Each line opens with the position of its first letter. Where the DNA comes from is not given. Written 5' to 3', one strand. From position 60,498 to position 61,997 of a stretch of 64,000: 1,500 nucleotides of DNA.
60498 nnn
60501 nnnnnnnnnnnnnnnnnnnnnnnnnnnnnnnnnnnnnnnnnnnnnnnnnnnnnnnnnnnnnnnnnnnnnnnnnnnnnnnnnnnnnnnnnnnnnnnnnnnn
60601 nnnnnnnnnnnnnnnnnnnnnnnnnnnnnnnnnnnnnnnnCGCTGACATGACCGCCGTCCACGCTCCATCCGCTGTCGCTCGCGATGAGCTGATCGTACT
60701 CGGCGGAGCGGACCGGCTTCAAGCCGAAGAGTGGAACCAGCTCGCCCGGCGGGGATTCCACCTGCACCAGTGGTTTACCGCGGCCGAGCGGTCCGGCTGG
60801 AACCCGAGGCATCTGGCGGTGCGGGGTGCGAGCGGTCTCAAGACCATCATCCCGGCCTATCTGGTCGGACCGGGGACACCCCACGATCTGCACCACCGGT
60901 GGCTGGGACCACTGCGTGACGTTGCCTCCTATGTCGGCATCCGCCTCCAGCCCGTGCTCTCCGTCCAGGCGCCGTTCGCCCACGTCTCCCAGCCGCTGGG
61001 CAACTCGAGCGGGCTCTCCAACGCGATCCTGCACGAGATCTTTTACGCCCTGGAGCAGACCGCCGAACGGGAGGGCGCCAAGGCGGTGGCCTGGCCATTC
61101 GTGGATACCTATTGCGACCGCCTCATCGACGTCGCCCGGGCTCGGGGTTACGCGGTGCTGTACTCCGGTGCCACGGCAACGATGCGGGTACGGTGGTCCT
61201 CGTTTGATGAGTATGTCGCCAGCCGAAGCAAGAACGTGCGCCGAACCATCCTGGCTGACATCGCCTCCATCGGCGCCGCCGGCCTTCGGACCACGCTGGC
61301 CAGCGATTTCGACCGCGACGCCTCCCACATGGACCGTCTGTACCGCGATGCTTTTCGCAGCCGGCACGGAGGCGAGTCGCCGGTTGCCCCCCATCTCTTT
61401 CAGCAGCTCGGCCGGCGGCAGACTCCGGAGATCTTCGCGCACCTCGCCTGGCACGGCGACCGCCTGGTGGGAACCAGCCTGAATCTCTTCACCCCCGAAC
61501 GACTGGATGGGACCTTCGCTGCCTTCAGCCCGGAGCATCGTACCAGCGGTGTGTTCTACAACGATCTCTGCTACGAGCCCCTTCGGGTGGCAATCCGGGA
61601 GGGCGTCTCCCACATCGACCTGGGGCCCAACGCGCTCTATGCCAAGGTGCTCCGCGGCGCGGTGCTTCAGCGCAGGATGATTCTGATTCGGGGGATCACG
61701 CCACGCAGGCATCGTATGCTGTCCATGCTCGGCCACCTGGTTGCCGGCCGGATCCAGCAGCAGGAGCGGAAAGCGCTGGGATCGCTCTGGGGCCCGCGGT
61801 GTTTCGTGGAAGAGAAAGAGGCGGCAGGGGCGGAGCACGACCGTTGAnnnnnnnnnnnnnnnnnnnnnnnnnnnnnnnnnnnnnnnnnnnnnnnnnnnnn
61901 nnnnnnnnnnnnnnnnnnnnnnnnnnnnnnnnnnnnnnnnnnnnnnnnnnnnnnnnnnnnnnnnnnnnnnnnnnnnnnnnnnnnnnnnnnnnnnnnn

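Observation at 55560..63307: Translationally coupled six-gene operon pairing two PaaK/F390-synthetase-like ligases with an ATP-grasp ligase, a FemAB-like acyltransferase, a GT4 and a flippase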

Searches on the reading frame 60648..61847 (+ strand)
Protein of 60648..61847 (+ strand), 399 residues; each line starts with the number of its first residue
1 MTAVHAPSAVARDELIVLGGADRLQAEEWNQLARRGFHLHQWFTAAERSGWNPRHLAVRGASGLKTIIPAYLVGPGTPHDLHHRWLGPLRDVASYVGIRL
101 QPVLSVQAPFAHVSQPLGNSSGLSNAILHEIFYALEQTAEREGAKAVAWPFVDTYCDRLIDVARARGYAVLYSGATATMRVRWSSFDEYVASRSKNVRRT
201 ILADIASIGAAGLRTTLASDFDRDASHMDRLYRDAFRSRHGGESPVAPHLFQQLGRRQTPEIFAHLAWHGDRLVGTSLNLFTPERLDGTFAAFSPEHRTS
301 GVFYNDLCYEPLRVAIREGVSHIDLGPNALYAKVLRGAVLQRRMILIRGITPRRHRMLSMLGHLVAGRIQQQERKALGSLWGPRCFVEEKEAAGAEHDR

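Call 4: search_protein_families(library=pfam, proteins=[window:60648-61847:+], max_evalue=0.01)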
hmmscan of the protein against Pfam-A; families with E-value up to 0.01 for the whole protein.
window:60648-61847:+ (399 aa): 2 families
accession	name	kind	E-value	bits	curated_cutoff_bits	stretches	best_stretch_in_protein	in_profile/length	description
PF04339.18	FemAB_like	-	2.3e-16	60.4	27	1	23-337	4-322/369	Peptidogalycan biosysnthesis/recognition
PF13480.13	Acetyltransf_6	-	1.3e-06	29.1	22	1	196-328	2-137/143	Acetyltransferase (GNAT) domain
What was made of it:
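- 60648..61847 (+): Fem-like tandem-GNAT transferase (399 aa, COG3146). Pfam FemAB_like 60 bits (call 4).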

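Call 5: search_protein_families(library=ncbifam, proteins=[window:60648-61847:+], max_evalue=0.01)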
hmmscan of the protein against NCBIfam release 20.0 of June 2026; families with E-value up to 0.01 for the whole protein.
window:60648-61847:+ (399 aa): 0 families

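Call 22: search_solved_structures(query=window:60648-61847:+, max_evalue=0.1)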
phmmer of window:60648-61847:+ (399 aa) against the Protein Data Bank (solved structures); distinct sequences matched with E-value up to 0.1: 6.
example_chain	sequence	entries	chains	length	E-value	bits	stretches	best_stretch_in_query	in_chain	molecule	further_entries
9wqw_A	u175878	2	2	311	0.005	18.9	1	220-326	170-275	aminoacyl-tRNA-dependent peptide synthase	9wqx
9wqy_A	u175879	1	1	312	0.0051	18.8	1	220-326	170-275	aminoacyl-tRNA-dependent peptide synthase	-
6hzz_A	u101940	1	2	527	0.0063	18.6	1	44-93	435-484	D-glucuronyl C5-epimerase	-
6i01_A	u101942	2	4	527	0.0064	18.5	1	44-93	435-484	D-glucuronyl C5-epimerase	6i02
8heh_A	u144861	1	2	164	0.0067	18.4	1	224-302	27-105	GNAT family N-acetyltransferase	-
4pw2_A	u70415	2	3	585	0.086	14.8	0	44-93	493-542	D-glucuronyl C5 epimerase B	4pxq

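Call 41: find_homologous_proteins(query=window:60648-61847:+, max_evalue=0.00001)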
Query window:60648-61847:+ (399 aa): 264 proteins with E <= 0.00001 among 8000 candidates; the best 120 are listed.
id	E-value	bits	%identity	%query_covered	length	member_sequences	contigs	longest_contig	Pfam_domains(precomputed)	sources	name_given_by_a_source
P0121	1.8e-242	822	93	97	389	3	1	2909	PF04339.19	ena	-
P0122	7.0e-240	814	90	99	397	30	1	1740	PF13480.14,PF04339.19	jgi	jgi:predicted N-acyltransferase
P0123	2.1e-233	792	89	98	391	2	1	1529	PF04339.19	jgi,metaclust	metaclust:\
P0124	3.0e-230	782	88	97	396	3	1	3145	PF04339.19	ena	-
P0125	4.3e-228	775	86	98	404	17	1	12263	PF13480.14,PF04339.19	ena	-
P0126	2.8e-224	762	86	97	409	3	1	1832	PF13480.14,PF04339.19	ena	-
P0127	5.9e-224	761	85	97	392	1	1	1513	PF13480.14,PF04339.19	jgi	jgi:predicted N-acyltransferase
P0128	6.5e-223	758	85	100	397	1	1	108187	PF04339.19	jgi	jgi:predicted N-acyltransferase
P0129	1.4e-221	753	84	97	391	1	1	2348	PF04339.19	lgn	-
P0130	1.6e-221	753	85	98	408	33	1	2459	PF13480.14,PF04339.19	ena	-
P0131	3.5e-221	752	84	97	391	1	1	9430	PF04339.19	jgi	jgi:predicted N-acyltransferase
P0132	1.4e-220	750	85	98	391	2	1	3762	PF04339.19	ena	-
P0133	7.8e-220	748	84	97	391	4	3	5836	PF13480.14,PF04339.19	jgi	jgi:predicted N-acyltransferase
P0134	2.3e-219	746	85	97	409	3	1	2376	PF13480.14,PF04339.19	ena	-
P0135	1.5e-218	743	83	100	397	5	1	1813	PF13480.14,PF04339.19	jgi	jgi:predicted N-acyltransferase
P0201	3.9e-136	472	56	92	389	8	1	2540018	PF13480.14,PF04339.19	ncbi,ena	-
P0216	2.8e-130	453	57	91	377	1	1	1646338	PF13480.14,PF04339.19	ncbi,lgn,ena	-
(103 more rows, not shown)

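Call 42: find_encoding_contigs(protein=P0128, flank=10000, max_places=1)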
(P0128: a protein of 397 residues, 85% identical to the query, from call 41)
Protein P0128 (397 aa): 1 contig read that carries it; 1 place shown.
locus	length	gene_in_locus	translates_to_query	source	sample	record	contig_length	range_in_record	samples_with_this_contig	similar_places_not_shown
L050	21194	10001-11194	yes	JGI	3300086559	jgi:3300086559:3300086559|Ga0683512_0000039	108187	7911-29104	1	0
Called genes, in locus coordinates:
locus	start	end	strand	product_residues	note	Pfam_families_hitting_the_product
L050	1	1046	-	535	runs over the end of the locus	PF00089:Trypsin, PF13365:Trypsin_2, PF00595:PDZ, PF13180:PDZ_2, PF14685:PDZ_Tricorn (weak), PF17820:PDZ_6, PF13180:PDZ_2 (weak)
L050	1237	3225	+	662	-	PF01433:Peptidase_M1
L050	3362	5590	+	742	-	PF00982:Glyco_transf_20, PF02358:Trehalose_PPase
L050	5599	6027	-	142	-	PF13646:HEAT_2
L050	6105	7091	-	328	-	PF20803:PaaX_M (weak), PF20229:ChrB_N, PF09828:ChrB_C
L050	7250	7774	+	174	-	PF09828:ChrB_C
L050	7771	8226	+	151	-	-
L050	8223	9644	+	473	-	PF04389:Peptidase_M28, PF01546:Peptidase_M20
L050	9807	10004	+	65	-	-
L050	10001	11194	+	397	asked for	PF04339:FemAB_like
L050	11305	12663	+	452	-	PF01943:Polysacc_synt (weak)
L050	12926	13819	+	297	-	PF00581:Rhodanese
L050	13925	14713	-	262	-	PF03009:GDPD, PF13653:GDPD_2 (weak)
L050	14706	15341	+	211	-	PF12766:Pyridox_oxase_2, PF01243:PNPOx_N, PF10590:PNP_phzG_C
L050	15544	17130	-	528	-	PF01903:CbiX, PF06180:CbiK (faint), PF01903:CbiX, PF00590:TP_methylase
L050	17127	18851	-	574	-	PF03460:NIR_SIR_ferr, PF01077:NIR_SIR, PF03460:NIR_SIR_ferr (weak), PF01077:NIR_SIR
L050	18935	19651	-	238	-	PF01507:PAPS_reduct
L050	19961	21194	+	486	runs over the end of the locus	PF05195:AMP_N, PF00557:Peptidase_M24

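Call 43: find_encoding_contigs(protein=P0201, flank=10000, max_places=1)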
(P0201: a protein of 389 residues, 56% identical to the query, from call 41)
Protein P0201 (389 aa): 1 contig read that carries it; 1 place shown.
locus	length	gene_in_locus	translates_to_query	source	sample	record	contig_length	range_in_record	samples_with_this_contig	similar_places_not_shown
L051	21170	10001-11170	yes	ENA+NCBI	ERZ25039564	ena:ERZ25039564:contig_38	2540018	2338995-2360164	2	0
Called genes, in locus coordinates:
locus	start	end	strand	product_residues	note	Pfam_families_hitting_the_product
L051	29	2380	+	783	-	PF19313:DUF5916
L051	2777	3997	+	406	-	PF13439:Glyco_transf_4, PF13579:Glyco_trans_4_4, PF20706:GT4-conflict, PF00534:Glycos_transf_1, PF13692:Glyco_trans_1_4, PF13524:Glyco_trans_1_2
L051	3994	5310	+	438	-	-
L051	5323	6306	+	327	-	PF05853:BKACE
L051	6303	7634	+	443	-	PF00501:AMP-binding (weak), PF27533:CapK_C (weak)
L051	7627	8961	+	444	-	PF18604:PreAtp-grasp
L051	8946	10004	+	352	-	PF13480:Acetyltransf_6 (weak)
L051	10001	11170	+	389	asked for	PF04339:FemAB_like, PF13480:Acetyltransf_6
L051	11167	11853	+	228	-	PF00583:Acetyltransf_1, PF13508:Acetyltransf_7 (weak)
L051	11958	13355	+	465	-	PF01943:Polysacc_synt, PF13440:Polysacc_synt_3 (weak)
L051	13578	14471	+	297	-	PF00581:Rhodanese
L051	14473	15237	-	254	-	PF03009:GDPD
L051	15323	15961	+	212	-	PF12766:Pyridox_oxase_2, PF01243:PNPOx_N, PF10590:PNP_phzG_C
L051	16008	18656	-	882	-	PF13620:CarboxypepD_reg, PF13715:CarbopepD_reg_2, PF07715:Plug, PF00593:TonB_dep_Rec_b-barrel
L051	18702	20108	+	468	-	PF02449:Glyco_hydro_42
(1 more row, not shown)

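Call 44: find_encoding_contigs(protein=P0216, flank=10000, max_places=1)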
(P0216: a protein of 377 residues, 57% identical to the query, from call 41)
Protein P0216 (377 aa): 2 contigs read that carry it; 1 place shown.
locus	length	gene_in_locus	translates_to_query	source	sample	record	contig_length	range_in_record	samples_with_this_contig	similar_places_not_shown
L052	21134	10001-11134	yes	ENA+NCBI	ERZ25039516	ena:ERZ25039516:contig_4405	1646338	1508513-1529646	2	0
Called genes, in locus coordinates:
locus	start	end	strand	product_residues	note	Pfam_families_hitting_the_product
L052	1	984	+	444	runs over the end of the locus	PF07690:MFS_1, PF00854:PTR2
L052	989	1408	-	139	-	PF13646:HEAT_2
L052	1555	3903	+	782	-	PF19313:DUF5916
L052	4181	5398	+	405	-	PF13477:Glyco_trans_4_2 (faint), PF13439:Glyco_transf_4, PF13579:Glyco_trans_4_4, PF20706:GT4-conflict, PF00534:Glycos_transf_1, PF13692:Glyco_trans_1_4, PF13524:Glyco_trans_1_2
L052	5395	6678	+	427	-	PF00501:AMP-binding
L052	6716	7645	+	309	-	PF05853:BKACE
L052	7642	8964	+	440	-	PF27533:CapK_C (weak)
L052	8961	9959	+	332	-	PF13480:Acetyltransf_6 (weak)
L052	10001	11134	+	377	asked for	PF04339:FemAB_like, PF13480:Acetyltransf_6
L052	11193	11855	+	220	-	PF00583:Acetyltransf_1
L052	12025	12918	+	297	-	PF00581:Rhodanese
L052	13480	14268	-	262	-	PF03009:GDPD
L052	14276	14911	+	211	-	PF12766:Pyridox_oxase_2, PF01243:PNPOx_N, PF10590:PNP_phzG_C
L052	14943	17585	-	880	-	PF13620:CarboxypepD_reg, PF13715:CarbopepD_reg_2, PF07715:Plug, PF00593:TonB_dep_Rec_b-barrel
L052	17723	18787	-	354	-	PF02463:SMC_N (faint), PF00005:ABC_tran, PF13304:AAA_21 (weak), PF17850:CysA_C_terminal, PF12857:TOBE_3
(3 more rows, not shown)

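Call 62: predict_structure(alignment_id=A3)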
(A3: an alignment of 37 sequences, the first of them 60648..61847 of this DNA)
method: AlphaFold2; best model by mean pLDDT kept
length: 399 residues; sequences in the alignment: 37
mean_pLDDT: 89.1   pTM: 0.87
mean pLDDT of the five models: 89.1, 88.1, 87.4, 86.2, 86.1
residues with pLDDT >= 90: 278; 70-90: 97; 50-70: 6; < 50: 18
segments of 3 or more residues with pLDDT < 50: 1-9, 392-399
pLDDT, mean of each block of 10 residues (from residue 1): 43 89 94 91 89 95 93 81 84 84 92 89 92 98 96 93 98 95 97 96 95 91 93 90 83 84 93 94 88 92 93 94 93 94 96 95 95 93 73 42
secondary structure, 60 per line:
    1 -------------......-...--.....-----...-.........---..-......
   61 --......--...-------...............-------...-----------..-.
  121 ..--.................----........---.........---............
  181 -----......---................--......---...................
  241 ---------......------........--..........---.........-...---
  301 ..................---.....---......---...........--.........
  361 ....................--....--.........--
elements in order: E14-19 H26-30 H40-48 E55-60 E63-68 E71-73 H81-95 E103-105 H125-141 E146-153 H157-165 E169-180 H186-191 H195-210 E213-218 H222-240 H250-255 E262-269 E272-281 E285-293 H301-318 E322-326 H330-335 E339-349 H352-380 H389-397

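Call 65: fold_search(model_id=the predicted structure, library=pdb)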
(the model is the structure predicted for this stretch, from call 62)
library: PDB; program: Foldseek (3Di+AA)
matches with E <= 10: 931; with E <= 0.001: 151
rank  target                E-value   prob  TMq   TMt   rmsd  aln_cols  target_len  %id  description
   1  9wqx                  3.2e-12  1.00  0.55  0.74   4.5       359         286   15  aminoacyl-tRNA-dependent peptide synthase, Sbb17, complexed with streptothrisamine (released 2026-04-01)
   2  9wqy                  1.6e-11  1.00  0.53  0.71   5.0       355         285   15  aminoacyl-tRNA-dependent peptide synthase, Sba18, complexed with streptothrisamine (released 2026-04-01)
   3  9wqw                  2.4e-11  1.00  0.55  0.73   4.6       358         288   15  aminoacyl-tRNA-dependent peptide synthase, Sbb17 (released 2026-04-01)
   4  7wx7                  3.4e-11  1.00  0.39  0.51   8.8       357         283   11  complex of a legionella acetyltransferase VipF and COA/ACO (released 2023-02-22)
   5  1xf8                  1.1e-10  1.00  0.56  0.65   5.2       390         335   13  Crystal Structure of Weissella viridescens FemX (Y254F) Mutant (released 2005-05-31)
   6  7z6a_A                1.2e-10  1.00  0.56  0.66   4.9       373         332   13  CRYSTAL STRUCTURE OF WEISSELLA VIRIDESCENS FEMXVV NON-RIBOSOMAL AMINO ACID TRANSFERASE IN COMPLEX WITH A PEPTIDYL-XNA  (released 2022-10-26)
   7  1xe4                  1.4e-10  1.00  0.55  0.64   5.1       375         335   12  Crystal Structure of Weissella viridescens FemX (K36M) Mutant (released 2005-05-31)
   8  4ii9_A                1.6e-10  1.00  0.58  0.67   5.0       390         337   12  Crystal structure of Weissella viridescens FemXVv non-ribosomal amino acid transferase in complex with a peptidyl-RNA  (released 2013-07-03)
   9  7z5y_A                3.6e-10  1.00  0.57  0.66   4.8       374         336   12  CRYSTAL STRUCTURE OF WEISSELLA VIRIDESCENS FEMXVV NON-RIBOSOMAL AMINO ACID TRANSFERASE IN COMPLEX WITH A PEPTIDYL-XNA  (released 2022-10-26)
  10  1lrz                  4.1e-10  1.00  0.48  0.48  17.6       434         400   10  x-ray crystal structure of staphylococcus aureus femA (released 2002-09-04)
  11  1ne9                  4.6e-10  1.00  0.58  0.67   5.0       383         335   12  Crystal Structure of Weissella viridescens FemX at 1.7 Ang Resolution (released 2004-02-10)
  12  5vrv_D                5.4e-10  1.00  0.51  0.63   8.1       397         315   10  2.05 Angstrom Resolution Crystal Structure of C-terminal Domain (DUF2156) of Putative Lysylphosphatidylglycerol Synthe (released 2017-05-24)
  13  2wpw_B                7.2e-10  1.00  0.48  0.56   6.4       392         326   12  Tandem GNAT protein from the clavulanic acid biosynthesis pathway (without AcCoA) (released 2009-12-29)
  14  2wpw_A                8.5e-10  1.00  0.48  0.56   6.5       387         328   13  Tandem GNAT protein from the clavulanic acid biosynthesis pathway (without AcCoA) (released 2009-12-29)
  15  2wpw_C                1.3e-09  1.00  0.48  0.57   6.5       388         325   12  Tandem GNAT protein from the clavulanic acid biosynthesis pathway (without AcCoA) (released 2009-12-29)
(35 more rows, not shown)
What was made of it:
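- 60648..61847 (+): Top Foldseek hits are the aminoacyl-tRNA-dependent peptide synthases Sbb17/Sba18, FemX, FemA and the MprF synthase domain (calls 62, 65).
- On FemABX / MprF-type aminoacyl-tRNA-dependent transferases: Foldseek top hits Sbb17/Sba18, FemX, FemA and MprF (call 65). Tandem GNATs that use acyl-CoA (the clavulanate-pathway protein, VipF) are also among the structural hits (call 65).
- Checked: FemAB_like: 60 bits against a cut-off of 27, and a tandem-GNAT model (calls 4, 62, 65).
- The Fem-like model aligns with MprF/A-PGS synthase domains (call 65).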

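Call 76: search_protein_families(library=padloc, proteins=[window:60648-61847:+], max_evalue=0.001)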
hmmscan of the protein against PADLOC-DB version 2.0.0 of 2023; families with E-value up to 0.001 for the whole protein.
window:60648-61847:+ (399 aa): 0 families
